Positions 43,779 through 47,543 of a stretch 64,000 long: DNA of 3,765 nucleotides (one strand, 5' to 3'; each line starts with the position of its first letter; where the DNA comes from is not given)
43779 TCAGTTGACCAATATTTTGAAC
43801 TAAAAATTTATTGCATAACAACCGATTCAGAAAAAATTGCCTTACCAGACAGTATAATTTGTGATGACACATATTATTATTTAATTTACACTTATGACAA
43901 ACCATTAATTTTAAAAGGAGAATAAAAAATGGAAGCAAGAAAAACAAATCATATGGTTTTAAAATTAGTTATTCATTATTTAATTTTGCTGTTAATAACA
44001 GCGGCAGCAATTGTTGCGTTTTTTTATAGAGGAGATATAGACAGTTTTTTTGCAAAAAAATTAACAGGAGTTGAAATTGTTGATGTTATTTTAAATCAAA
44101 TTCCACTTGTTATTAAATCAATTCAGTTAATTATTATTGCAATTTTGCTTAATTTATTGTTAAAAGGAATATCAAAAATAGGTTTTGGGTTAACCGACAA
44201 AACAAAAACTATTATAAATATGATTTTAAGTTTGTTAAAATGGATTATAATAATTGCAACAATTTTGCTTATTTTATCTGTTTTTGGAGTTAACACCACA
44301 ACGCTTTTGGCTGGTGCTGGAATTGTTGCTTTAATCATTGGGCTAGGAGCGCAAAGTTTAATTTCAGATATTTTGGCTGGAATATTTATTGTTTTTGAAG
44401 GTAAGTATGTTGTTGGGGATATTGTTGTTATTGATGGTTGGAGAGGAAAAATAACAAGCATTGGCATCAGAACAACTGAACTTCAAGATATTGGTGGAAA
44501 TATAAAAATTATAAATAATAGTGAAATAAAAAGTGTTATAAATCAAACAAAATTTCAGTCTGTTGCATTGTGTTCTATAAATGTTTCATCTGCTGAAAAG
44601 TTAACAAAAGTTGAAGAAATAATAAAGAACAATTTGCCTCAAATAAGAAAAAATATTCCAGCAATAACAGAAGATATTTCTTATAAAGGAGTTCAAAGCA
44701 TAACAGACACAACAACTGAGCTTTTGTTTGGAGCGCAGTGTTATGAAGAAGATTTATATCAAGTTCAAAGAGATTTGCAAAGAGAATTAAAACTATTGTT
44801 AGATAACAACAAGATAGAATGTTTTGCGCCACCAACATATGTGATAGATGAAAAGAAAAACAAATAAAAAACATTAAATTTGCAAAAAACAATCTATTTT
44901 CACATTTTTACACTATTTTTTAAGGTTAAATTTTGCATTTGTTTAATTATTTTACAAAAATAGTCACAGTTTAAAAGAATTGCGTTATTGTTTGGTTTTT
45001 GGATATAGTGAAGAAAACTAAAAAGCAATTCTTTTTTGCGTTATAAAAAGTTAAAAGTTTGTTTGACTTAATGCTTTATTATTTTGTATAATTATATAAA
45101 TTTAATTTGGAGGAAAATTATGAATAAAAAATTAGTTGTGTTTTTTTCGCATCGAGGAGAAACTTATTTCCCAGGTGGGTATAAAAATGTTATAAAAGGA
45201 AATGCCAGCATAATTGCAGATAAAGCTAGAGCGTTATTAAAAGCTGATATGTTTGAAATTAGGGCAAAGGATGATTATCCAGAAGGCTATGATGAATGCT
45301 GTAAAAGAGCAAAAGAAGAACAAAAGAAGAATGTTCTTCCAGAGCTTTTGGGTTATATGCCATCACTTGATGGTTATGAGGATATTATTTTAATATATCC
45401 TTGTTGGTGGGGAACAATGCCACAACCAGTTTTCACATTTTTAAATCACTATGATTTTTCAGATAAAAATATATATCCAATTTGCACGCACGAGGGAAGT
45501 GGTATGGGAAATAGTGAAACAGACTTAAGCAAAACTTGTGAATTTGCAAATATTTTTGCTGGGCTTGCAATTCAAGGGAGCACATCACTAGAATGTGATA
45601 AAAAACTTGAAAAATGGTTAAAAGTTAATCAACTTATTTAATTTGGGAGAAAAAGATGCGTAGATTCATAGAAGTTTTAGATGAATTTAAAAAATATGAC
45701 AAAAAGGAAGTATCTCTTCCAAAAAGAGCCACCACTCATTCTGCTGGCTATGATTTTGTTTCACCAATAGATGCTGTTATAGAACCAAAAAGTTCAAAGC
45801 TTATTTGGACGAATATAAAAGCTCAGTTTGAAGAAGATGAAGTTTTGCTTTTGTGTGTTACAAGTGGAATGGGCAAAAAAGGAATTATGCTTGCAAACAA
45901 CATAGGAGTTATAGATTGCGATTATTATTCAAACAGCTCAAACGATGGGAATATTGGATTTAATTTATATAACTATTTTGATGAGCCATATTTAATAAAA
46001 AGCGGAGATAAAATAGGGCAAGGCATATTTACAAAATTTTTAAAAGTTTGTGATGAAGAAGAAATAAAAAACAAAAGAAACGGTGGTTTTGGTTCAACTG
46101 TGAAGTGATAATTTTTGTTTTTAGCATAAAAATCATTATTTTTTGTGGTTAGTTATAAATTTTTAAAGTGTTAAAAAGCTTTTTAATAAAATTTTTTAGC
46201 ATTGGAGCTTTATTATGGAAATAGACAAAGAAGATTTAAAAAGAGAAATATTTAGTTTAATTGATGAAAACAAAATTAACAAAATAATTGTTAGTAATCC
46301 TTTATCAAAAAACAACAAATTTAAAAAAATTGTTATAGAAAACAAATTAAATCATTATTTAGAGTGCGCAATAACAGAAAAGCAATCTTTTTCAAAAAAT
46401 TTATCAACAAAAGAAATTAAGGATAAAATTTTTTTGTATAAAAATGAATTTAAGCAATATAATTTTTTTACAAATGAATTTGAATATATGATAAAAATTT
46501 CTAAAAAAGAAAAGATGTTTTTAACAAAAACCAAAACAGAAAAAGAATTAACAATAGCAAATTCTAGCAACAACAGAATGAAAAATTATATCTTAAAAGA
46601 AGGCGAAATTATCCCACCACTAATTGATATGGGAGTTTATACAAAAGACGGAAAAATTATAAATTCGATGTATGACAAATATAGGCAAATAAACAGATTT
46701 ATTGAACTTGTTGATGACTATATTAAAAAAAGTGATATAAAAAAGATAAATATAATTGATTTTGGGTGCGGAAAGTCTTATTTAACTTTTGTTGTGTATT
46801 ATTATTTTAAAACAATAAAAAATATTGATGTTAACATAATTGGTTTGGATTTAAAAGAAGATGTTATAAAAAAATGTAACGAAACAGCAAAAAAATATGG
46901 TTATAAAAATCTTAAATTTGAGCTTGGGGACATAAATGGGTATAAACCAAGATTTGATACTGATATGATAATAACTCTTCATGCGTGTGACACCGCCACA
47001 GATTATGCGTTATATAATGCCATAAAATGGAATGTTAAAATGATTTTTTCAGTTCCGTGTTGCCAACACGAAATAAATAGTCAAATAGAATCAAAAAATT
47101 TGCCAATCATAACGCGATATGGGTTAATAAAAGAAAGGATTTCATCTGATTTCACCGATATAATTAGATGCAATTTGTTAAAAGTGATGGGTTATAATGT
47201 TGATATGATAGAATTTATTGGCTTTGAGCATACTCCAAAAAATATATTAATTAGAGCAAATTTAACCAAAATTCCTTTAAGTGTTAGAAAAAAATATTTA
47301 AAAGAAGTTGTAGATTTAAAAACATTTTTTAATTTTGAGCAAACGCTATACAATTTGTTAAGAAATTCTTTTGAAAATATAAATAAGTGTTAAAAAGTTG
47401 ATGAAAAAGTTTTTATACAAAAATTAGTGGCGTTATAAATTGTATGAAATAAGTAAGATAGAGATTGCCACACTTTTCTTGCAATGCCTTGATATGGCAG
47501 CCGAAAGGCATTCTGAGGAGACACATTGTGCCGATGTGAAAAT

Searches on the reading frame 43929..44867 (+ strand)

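Call 42: search_protein_families(library=pfam, proteins=[window:43929-44867:+], max_evalue=0.00001)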
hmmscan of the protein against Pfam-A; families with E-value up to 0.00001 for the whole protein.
window:43929-44867:+ (312 aa): 1 family
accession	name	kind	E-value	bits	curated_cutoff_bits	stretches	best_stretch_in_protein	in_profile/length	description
PF00924.24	MS_channel_2nd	-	2.6e-12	47.1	20.2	1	144-207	2-67/68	Mechanosensitive ion channel, beta-domain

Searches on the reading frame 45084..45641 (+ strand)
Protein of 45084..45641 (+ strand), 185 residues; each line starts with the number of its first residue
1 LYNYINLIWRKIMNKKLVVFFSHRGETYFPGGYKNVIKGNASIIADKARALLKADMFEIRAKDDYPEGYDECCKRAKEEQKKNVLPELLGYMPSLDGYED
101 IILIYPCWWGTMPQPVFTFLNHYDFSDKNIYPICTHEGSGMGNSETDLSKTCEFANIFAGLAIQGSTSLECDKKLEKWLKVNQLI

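Call 42: search_protein_families(library=pfam, proteins=[window:45084-45641:+], max_evalue=0.00001)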
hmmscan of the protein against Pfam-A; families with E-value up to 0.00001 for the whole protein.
window:45084-45641:+ (185 aa): 1 family
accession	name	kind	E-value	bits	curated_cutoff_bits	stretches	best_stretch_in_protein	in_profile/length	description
PF12682.12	Flavodoxin_4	-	2.2e-17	63.4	24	1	39-180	11-153/155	Flavodoxin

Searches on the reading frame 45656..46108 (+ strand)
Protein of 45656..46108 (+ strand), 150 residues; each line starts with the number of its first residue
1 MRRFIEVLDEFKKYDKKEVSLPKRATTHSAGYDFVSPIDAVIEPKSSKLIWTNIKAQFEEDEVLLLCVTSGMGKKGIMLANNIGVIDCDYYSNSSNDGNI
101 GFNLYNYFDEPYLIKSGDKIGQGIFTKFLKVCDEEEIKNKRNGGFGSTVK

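Call 42: search_protein_families(library=pfam, proteins=[window:45656-46108:+], max_evalue=0.00001)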
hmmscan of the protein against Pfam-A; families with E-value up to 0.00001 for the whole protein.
window:45656-46108:+ (150 aa): 1 family
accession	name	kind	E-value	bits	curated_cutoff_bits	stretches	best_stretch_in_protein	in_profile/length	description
PF00692.24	dUTPase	-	2.8e-14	53.4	22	1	18-148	2-128/129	dUTPase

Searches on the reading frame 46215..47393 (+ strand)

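Call 42: search_protein_families(library=pfam, proteins=[window:46215-47393:+], max_evalue=0.00001)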
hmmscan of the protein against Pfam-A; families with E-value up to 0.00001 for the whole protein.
window:46215-47393:+ (392 aa): 2 families
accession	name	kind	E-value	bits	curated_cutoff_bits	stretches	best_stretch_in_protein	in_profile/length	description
PF13679.12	Methyltransf_32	-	1.1e-42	145.8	27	1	154-290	1-143/143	Methyltransferase domain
PF13847.12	Methyltransf_31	-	4.6e-15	56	27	1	176-263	3-89/145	Methyltransferase domain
